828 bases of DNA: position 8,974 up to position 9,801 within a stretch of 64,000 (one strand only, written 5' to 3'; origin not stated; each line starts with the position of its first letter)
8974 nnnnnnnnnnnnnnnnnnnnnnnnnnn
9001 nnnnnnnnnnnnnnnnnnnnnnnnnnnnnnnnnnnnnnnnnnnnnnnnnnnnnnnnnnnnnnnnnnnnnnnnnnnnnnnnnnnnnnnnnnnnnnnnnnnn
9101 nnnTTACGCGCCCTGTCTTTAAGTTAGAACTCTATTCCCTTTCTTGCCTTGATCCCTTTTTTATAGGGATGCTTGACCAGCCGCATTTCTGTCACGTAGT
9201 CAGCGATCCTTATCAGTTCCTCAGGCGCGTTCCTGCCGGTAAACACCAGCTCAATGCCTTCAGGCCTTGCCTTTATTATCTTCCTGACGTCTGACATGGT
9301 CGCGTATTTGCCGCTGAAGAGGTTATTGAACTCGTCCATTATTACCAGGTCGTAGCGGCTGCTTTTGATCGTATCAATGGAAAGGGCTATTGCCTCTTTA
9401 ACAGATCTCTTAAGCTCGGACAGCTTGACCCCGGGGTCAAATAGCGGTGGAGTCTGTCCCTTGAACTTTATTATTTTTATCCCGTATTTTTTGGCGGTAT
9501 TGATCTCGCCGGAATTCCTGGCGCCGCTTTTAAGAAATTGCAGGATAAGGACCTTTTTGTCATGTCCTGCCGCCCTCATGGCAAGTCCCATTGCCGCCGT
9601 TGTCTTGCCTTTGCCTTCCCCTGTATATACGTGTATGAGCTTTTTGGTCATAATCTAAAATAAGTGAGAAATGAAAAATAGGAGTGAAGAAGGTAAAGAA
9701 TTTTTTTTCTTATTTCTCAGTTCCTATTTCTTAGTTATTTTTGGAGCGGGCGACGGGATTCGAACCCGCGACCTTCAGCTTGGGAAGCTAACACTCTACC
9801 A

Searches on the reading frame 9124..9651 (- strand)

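Call 53: search_protein_families(library=pfam, proteins=[window:9124-9651:-], max_evalue=0.0001)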
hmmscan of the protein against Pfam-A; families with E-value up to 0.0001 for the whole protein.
window:9124-9651:- (175 aa): 1 family
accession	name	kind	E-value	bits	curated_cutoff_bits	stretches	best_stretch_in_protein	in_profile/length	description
PF02572.21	CobA_CobO_BtuR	-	1.5e-57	195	25.7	1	3-175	2-172/172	ATP:corrinoid adenosyltransferase BtuR/CobO/CobP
